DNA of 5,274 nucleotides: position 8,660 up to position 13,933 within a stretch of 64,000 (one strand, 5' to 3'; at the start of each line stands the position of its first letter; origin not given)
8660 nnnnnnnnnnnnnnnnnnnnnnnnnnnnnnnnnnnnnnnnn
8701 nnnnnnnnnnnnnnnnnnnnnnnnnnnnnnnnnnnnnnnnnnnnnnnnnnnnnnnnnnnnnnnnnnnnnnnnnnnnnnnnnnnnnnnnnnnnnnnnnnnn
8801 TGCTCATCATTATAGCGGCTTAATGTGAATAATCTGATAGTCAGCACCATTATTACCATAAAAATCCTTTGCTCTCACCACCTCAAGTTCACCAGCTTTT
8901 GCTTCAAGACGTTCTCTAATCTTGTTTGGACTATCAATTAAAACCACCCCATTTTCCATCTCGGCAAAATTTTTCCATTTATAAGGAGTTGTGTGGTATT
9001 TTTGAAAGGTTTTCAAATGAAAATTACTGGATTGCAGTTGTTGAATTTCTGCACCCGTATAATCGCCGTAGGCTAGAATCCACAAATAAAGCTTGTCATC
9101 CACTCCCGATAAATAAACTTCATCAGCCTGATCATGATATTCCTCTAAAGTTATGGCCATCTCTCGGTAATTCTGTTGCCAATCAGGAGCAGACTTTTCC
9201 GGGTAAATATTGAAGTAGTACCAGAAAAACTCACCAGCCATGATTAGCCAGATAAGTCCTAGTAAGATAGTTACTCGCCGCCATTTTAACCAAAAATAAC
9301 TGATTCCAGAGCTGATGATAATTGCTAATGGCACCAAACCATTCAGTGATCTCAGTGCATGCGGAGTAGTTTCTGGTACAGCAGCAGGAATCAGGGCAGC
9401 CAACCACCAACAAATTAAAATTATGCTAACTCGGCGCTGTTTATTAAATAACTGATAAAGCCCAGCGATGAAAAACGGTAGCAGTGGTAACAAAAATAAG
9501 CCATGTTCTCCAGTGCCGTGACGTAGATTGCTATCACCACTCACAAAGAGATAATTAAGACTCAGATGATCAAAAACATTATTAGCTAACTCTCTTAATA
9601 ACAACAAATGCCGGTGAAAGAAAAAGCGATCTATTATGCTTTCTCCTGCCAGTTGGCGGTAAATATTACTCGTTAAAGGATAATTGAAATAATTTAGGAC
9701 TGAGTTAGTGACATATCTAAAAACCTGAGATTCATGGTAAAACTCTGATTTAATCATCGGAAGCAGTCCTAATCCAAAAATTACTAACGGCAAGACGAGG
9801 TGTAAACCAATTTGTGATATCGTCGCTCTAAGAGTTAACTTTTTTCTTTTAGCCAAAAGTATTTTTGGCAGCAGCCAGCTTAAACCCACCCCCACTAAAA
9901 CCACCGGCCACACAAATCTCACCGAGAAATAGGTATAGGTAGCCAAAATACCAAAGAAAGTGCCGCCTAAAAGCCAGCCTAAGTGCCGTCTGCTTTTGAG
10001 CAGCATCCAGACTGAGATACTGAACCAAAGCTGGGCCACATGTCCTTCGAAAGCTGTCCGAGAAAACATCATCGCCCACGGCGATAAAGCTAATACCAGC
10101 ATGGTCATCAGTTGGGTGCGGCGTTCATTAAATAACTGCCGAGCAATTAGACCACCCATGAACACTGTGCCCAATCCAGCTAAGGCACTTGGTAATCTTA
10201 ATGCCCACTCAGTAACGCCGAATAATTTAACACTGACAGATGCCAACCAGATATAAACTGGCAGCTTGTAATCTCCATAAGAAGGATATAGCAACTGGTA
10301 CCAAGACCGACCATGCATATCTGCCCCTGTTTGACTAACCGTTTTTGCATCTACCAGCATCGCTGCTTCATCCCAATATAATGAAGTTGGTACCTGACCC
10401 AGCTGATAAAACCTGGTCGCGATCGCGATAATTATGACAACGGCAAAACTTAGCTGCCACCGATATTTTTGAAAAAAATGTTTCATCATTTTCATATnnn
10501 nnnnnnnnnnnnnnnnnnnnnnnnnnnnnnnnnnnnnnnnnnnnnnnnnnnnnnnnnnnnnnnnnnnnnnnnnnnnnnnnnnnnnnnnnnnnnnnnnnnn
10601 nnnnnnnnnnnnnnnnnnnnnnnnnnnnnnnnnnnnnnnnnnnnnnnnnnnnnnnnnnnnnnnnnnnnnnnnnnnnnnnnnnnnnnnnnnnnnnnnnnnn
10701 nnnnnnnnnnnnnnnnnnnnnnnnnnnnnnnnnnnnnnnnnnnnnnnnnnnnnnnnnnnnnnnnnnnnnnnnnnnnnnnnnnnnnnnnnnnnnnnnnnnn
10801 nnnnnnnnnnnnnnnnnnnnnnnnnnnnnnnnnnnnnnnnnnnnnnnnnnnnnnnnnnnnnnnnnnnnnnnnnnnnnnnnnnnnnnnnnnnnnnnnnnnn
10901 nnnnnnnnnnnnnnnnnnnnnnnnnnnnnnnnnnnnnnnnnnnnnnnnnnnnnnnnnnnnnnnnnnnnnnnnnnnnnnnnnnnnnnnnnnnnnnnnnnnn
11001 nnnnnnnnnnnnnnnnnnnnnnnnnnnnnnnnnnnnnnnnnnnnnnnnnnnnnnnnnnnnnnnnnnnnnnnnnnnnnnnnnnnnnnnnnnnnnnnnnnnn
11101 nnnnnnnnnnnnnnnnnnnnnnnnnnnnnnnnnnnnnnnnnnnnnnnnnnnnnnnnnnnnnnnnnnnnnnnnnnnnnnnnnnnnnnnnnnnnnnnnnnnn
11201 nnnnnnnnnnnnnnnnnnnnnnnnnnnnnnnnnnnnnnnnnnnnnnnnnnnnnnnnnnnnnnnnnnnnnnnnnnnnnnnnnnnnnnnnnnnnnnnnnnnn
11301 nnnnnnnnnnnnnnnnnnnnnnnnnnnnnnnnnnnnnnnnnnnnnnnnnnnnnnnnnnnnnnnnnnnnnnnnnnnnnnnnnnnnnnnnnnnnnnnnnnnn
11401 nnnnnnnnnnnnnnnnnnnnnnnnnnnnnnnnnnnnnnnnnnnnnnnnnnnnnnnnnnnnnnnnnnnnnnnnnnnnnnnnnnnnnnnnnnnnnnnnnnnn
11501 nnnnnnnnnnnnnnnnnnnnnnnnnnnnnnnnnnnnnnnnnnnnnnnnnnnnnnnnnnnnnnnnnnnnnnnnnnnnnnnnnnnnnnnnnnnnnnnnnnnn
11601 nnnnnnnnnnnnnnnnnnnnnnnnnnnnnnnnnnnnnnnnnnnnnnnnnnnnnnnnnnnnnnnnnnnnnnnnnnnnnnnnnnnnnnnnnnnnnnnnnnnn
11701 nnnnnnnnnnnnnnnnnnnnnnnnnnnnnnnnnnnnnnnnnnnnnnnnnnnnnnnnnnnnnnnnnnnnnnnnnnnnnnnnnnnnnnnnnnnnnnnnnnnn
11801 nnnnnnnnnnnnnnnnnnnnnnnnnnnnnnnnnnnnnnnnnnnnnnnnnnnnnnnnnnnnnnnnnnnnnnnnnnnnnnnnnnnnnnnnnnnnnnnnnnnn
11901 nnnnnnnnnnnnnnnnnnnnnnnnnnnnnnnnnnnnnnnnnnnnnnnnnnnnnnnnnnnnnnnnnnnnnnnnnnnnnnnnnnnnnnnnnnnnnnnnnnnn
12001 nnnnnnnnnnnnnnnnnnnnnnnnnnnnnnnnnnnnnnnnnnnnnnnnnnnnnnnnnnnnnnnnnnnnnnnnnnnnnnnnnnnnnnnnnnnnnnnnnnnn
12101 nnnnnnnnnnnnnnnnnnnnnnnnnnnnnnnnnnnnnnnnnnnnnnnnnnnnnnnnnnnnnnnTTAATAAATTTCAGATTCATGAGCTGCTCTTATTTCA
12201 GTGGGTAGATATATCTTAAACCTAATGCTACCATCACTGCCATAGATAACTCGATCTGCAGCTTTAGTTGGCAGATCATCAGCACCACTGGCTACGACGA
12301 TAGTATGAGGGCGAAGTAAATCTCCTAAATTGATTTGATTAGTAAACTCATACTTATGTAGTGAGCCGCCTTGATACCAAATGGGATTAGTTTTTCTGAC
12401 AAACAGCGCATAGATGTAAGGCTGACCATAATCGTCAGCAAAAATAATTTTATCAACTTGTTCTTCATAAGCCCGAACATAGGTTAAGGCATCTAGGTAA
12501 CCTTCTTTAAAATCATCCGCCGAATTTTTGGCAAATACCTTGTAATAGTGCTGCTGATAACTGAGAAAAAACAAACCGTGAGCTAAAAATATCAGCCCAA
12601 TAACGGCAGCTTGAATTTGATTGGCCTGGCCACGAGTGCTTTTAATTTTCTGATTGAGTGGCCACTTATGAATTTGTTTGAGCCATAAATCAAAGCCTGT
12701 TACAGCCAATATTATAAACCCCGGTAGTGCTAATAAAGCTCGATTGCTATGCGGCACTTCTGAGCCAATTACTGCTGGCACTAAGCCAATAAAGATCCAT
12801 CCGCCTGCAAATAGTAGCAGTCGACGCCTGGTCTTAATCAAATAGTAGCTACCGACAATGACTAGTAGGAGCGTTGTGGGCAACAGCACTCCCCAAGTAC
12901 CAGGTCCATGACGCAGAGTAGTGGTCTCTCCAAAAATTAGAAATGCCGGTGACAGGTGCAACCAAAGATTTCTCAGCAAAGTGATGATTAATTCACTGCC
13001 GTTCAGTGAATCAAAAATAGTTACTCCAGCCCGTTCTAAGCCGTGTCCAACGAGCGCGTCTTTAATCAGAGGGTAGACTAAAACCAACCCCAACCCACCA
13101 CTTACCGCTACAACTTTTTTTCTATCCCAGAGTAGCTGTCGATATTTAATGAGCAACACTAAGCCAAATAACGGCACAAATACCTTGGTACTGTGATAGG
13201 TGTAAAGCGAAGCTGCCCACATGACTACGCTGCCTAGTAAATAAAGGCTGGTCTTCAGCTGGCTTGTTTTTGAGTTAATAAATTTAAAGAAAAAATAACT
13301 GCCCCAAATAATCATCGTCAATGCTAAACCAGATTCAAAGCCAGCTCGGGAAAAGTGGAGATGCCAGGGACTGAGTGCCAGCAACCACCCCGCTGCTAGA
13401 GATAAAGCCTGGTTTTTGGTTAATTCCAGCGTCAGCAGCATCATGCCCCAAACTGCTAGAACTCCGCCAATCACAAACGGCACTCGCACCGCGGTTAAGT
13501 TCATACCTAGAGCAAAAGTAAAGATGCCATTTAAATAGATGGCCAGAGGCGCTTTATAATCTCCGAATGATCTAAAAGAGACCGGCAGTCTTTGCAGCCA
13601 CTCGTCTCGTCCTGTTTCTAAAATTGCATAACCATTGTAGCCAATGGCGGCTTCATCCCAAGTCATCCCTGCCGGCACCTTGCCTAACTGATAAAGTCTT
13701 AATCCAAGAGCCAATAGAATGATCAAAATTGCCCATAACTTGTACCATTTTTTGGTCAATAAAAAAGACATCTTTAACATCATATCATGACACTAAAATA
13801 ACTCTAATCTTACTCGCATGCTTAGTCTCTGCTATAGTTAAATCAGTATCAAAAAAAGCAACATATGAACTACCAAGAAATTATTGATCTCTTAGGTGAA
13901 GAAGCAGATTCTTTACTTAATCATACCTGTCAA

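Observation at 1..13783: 13.8-kb envelope glycan assembly locus with four tandem ArnT/PMT-like GT-C paralogs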

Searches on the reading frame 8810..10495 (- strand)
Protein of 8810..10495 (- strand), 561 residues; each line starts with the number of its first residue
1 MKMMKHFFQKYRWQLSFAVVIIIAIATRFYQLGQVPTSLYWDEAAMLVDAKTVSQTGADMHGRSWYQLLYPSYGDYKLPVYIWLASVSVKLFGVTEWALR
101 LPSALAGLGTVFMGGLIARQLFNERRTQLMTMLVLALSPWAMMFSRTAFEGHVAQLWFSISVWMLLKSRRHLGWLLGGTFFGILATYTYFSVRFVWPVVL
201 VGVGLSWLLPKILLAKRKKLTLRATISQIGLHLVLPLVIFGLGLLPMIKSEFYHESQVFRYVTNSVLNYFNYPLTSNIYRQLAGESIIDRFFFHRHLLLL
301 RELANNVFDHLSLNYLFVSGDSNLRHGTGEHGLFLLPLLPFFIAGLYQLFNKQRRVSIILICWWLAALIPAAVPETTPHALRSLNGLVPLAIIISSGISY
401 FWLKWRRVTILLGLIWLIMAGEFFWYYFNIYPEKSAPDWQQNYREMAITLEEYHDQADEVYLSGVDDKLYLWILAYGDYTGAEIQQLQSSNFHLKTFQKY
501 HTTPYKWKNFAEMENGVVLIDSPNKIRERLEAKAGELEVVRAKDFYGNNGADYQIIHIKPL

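Call 5: search_protein_families(library=pfam, proteins=[window:8810-10495:-], max_evalue=0.01)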
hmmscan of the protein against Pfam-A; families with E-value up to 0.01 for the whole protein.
window:8810-10495:- (561 aa): 2 families
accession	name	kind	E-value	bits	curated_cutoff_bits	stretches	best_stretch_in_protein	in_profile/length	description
PF13231.12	PMT_2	-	5.2e-09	37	26.1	1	79-209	4-130/160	Dolichyl-phosphate-mannose-protein mannosyltransferase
PF02366.24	PMT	-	0.0014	18.7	22.7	1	20-240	3-233/245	Dolichyl-phosphate-mannose-protein mannosyltransferase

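Call 11: search_solved_structures(query=A1, max_evalue=1, show_alignments=2)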
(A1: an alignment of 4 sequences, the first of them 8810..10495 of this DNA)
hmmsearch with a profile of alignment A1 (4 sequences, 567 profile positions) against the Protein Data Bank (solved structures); distinct sequences matched with E-value up to 1: 1.
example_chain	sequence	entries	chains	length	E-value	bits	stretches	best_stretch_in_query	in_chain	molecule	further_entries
5ezm_A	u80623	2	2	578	0.48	12.5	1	77-209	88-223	4-amino-4-deoxy-L-arabinose transferase or related glycosyltransferases of PMT family | 4-amino-4-deoxy-L-arabinose (L-Ara4N) transferase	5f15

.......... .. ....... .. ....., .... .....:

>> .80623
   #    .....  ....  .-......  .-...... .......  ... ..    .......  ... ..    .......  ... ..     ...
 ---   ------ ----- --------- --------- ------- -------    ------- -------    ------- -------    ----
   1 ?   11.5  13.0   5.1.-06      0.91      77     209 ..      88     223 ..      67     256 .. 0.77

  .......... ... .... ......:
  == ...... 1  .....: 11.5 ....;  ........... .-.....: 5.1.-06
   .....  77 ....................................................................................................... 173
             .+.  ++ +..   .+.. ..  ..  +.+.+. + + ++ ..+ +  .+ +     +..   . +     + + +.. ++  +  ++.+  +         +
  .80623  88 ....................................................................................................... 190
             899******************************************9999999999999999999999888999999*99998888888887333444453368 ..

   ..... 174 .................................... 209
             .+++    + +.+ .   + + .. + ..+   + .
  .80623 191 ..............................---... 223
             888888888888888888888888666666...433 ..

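Call 13: search_protein_families(library=ncbifam, proteins=[window:8810-10495:-], max_evalue=0.01)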
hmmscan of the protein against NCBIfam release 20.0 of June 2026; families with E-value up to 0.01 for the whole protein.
window:8810-10495:- (561 aa): 0 families

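Call 103: search_protein_representatives(alignment_id=A1)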
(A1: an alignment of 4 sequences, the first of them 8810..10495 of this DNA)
Query: 4 sequences, 567 profile positions. Proteins with E-value up to 0.001 (for the whole library): 25364; up to 1e-10: 11936; up to 1e-30: 5204. The best 150 are listed.
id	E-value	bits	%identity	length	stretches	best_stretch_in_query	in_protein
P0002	8.7e-147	506.9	-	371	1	198-564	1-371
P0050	2.5e-140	485.6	-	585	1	8-557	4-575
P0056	3.4e-139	481.8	-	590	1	7-538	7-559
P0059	2.0e-138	479.3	-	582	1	14-508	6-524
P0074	3.6e-137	475.1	-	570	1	12-542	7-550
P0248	1.7e-135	469.6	-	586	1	4-547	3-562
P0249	2.8e-135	468.9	-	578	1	9-508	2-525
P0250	4.8e-134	464.8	-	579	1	8-537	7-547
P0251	6.8e-134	464.3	-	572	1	14-534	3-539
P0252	2.3e-133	462.5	-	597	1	16-544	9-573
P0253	2.4e-133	462.5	-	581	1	10-543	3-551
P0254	7.8e-133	460.8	-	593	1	14-534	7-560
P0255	3.0e-132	458.9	-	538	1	14-530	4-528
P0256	6.0e-132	457.9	-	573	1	4-543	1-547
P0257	1.2e-131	456.9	-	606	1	12-546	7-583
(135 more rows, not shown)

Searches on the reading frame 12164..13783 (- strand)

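Call 5: search_protein_families(library=pfam, proteins=[window:12164-13783:-], max_evalue=0.01)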
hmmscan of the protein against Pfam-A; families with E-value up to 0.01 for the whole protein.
window:12164-13783:- (539 aa): 0 families

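Call 13: search_protein_families(library=ncbifam, proteins=[window:12164-13783:-], max_evalue=0.01)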
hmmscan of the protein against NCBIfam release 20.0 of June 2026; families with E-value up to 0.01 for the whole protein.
window:12164-13783:- (539 aa): 1 family
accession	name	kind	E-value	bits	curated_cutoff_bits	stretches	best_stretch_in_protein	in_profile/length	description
TIGR03663.1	TIGR03663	subfamily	2.7e-08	33.3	126.25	1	18-216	4-185/435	flippase activity-associated protein Agl23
